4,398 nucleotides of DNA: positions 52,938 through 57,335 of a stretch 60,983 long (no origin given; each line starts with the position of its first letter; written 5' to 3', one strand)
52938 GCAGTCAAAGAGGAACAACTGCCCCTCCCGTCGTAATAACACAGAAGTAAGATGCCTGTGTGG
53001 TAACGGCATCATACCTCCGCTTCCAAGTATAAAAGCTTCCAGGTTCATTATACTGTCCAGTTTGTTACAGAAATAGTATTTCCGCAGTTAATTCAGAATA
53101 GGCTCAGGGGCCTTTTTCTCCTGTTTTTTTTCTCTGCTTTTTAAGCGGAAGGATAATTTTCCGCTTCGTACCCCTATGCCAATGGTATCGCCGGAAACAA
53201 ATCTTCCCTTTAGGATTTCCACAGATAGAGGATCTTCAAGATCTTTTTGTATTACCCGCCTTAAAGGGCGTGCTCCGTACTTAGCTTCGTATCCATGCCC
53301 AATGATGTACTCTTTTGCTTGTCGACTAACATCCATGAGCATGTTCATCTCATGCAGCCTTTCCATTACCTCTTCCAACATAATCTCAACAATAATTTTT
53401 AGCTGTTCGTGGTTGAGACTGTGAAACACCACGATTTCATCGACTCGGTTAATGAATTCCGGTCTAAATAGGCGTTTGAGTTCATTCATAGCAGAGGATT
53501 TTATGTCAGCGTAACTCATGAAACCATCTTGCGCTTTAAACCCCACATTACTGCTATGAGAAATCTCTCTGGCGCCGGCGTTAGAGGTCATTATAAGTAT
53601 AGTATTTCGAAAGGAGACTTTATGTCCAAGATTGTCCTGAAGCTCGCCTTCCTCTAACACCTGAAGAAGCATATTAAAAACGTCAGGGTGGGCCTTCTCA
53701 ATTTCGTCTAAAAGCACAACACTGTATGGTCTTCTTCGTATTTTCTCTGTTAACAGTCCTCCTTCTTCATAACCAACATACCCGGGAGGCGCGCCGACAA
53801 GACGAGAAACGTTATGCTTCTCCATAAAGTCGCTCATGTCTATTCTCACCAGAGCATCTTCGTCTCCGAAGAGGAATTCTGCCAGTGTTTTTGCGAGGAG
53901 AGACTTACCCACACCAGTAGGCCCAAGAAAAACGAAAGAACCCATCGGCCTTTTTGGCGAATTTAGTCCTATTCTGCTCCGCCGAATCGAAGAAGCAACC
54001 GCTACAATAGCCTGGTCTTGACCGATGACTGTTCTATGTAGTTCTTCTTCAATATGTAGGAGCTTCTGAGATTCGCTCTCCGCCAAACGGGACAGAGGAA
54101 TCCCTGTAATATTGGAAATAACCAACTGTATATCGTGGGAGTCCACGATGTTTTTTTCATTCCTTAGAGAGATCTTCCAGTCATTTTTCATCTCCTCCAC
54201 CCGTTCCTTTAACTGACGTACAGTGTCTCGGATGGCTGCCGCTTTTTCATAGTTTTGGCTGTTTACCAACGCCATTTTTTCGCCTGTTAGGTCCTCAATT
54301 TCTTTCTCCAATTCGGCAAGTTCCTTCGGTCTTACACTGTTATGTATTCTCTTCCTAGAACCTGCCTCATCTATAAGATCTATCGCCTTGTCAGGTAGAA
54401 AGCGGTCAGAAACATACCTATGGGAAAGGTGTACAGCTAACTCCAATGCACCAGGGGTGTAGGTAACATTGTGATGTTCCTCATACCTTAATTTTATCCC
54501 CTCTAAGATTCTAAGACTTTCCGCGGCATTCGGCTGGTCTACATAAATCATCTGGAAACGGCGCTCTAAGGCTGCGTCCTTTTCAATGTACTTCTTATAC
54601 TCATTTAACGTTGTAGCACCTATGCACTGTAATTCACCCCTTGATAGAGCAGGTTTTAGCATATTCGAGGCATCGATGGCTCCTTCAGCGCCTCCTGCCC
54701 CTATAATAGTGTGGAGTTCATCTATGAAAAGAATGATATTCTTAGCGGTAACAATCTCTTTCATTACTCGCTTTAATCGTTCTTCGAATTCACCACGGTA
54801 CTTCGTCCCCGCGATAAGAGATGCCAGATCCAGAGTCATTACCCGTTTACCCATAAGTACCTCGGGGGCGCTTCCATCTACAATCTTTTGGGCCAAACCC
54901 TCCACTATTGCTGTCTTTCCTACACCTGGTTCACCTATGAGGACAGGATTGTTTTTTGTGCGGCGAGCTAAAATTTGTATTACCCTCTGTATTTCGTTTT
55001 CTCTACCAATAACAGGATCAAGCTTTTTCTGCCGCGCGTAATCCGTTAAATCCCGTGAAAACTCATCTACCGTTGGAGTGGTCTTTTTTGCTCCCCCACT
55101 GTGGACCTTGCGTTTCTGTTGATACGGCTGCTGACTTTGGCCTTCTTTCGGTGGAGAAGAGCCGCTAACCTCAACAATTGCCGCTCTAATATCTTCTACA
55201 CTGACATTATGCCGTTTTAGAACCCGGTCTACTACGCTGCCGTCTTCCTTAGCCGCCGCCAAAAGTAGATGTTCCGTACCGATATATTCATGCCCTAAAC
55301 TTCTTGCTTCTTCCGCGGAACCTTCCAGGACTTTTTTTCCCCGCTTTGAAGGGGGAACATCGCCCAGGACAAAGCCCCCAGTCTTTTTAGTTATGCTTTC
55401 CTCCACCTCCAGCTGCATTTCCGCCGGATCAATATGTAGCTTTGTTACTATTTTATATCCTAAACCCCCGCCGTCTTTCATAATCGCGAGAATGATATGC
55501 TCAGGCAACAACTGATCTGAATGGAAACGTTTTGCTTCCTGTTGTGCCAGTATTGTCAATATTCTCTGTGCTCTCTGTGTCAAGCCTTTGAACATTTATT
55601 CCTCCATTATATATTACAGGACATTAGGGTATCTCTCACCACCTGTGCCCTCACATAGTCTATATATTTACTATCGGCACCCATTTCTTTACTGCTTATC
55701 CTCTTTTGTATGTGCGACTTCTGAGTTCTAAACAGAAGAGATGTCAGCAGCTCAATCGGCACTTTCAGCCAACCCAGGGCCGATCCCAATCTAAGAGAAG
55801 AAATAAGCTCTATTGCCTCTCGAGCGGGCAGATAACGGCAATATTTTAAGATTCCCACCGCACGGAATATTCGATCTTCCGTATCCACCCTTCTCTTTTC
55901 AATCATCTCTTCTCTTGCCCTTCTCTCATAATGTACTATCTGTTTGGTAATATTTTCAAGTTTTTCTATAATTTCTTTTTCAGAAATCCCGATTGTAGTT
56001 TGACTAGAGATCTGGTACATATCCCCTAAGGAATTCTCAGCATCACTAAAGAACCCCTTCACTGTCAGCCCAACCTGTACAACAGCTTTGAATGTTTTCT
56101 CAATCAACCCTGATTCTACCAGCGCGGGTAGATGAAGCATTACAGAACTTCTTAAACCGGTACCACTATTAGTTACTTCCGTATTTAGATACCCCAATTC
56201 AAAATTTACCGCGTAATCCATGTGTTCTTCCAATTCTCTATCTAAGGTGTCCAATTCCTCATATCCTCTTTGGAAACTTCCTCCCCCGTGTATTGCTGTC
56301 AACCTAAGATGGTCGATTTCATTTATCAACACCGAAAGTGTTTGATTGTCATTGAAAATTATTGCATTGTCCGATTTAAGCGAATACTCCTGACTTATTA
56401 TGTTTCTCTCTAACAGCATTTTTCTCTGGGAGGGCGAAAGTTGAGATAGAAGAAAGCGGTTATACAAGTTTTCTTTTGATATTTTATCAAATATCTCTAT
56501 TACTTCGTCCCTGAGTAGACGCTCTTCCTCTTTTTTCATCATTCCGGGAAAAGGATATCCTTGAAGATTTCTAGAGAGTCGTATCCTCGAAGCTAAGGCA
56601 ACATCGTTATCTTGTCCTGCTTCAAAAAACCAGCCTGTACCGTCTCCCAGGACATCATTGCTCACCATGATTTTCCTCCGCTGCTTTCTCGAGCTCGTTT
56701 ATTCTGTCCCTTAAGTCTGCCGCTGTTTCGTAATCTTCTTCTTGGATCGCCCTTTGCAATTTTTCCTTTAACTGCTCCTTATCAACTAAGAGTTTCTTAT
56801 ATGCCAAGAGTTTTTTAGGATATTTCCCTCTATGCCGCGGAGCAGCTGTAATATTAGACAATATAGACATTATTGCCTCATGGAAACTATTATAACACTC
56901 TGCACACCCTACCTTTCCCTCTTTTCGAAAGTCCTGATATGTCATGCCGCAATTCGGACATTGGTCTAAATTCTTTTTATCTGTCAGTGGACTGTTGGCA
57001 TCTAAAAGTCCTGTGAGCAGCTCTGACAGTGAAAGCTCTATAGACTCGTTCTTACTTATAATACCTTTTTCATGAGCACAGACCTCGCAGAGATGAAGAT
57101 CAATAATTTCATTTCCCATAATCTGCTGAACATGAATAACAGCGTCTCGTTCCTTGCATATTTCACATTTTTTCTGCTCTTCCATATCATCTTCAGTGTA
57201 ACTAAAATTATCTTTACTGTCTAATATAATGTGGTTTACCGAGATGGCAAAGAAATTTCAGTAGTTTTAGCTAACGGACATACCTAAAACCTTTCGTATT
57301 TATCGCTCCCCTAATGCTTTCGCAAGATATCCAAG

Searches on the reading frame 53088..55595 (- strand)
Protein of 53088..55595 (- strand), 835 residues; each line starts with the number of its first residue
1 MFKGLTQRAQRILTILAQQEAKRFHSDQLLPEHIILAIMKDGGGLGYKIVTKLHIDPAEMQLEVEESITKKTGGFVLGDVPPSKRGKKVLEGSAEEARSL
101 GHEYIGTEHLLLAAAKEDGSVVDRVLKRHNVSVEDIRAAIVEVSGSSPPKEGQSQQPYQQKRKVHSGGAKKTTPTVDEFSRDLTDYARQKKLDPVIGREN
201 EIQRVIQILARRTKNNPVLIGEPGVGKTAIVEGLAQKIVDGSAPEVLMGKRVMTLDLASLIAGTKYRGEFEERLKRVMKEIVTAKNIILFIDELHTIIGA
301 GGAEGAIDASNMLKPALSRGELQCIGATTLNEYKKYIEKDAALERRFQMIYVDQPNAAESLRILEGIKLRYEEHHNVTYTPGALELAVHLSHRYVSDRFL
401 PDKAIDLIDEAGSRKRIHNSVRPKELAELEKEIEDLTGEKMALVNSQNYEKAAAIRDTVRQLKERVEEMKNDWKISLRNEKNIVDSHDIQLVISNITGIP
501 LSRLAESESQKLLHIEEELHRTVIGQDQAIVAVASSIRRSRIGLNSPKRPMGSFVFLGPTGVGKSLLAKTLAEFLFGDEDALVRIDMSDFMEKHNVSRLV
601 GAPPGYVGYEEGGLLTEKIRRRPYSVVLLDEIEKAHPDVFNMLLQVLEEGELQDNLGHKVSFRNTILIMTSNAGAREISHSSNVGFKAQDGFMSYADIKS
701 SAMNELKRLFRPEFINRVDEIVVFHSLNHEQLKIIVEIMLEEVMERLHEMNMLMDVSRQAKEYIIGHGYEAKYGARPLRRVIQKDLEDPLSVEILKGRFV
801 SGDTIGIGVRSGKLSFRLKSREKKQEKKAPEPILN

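Call 37: search_protein_families(library=pfam, proteins=[window:53088-55595:-], max_evalue=0.00001)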
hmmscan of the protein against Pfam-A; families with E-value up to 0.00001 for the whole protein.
window:53088-55595:- (835 aa): 15 families
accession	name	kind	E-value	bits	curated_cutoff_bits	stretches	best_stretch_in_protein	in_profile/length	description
PF07724.20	AAA_2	-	5.9e-68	228.5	27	1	549-721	1-166/166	AAA domain (Cdc48 subfamily)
PF17871.7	AAA_lid_9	-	8.5e-34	116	22.8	1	358-457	3-102/104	AAA lid domain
PF02861.25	Clp_N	-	6.6e-26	90.7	20.7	2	94-143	2-51/53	Clp amino terminal domain, pathogenicity island component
PF10431.15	ClpB_D2-small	-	8e-25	87.1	21.9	1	727-805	1-79/81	C-terminal, D2-small domain, of ClpB protein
PF00004.35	AAA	-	1.2e-24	87.7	21.2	2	218-349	2-125/131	ATPase family associated with various cellular activities (AAA)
PF07728.20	AAA_5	-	1.3e-20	74.3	22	1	554-675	2-125/139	AAA domain (dynein-related subfamily)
PF13191.12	AAA_16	-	4.9e-12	47.1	32.6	1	195-241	2-51/167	AAA ATPase domain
PF13401.12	AAA_22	-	6.5e-12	46.3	27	0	552-648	6-109/130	AAA domain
PF00158.32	Sigma54_activat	-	2.1e-11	44.3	20.2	1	554-670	25-140/168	Sigma-54 interaction domain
PF20030.5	bpMoxR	-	7.3e-07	28.9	27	0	196-250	15-66/205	MoxR domain in the MoxR-vWA-beta-propeller ternary systems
PF20720.3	nSTAND3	-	7.5e-07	29.4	27.2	0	202-240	7-43/155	Novel STAND NTPase 3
PF02151.25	UVR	-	4e-06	26.8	21.5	1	430-464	1-35/36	UvrB/uvrC motif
PF01637.24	ATPase_2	-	4.6e-06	27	33.2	0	198-237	4-43/225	ATPase domain predominantly from Archaea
PF01078.27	Mg_chelatase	-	7.1e-06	26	20.3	0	554-576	25-47/207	Magnesium chelatase, subunit ChlI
PF01695.23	IstB_IS21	-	8.6e-06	25.9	24.1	0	201-282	79-156/238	IstB-like ATP binding protein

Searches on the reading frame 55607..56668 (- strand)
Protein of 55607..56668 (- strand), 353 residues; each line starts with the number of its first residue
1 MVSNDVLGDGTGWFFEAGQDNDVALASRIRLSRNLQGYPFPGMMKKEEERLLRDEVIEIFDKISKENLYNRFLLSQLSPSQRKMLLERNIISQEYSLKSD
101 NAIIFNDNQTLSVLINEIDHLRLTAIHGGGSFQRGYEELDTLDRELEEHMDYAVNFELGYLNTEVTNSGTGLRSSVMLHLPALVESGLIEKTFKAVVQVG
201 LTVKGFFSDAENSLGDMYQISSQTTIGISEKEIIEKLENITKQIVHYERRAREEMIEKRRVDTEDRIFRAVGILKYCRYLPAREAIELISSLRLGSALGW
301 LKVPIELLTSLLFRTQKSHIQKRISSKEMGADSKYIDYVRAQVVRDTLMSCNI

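Call 37: search_protein_families(library=pfam, proteins=[window:55607-56668:-], max_evalue=0.00001)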
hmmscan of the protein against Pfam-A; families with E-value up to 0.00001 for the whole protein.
window:55607-56668:- (353 aa): 1 family
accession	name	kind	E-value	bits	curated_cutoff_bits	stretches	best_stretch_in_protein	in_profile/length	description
PF00217.24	ATP-gua_Ptrans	-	3e-50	170.9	22.4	1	54-250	4-202/203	ATP:guanido phosphotransferase, C-terminal catalytic domain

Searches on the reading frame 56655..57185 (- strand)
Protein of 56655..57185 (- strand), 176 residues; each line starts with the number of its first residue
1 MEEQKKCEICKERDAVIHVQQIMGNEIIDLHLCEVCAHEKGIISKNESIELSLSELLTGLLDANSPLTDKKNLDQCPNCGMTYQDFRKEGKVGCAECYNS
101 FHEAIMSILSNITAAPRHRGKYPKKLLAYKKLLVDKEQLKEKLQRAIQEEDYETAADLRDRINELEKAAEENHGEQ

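Call 37: search_protein_families(library=pfam, proteins=[window:56655-57185:-], max_evalue=0.00001)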
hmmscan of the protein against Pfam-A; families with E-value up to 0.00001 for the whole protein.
window:56655-57185:- (176 aa): 1 family
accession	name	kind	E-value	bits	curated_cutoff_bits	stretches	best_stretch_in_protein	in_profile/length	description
PF02151.25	UVR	-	7.1e-09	35.6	21.5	1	137-167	5-35/36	UvrB/uvrC motif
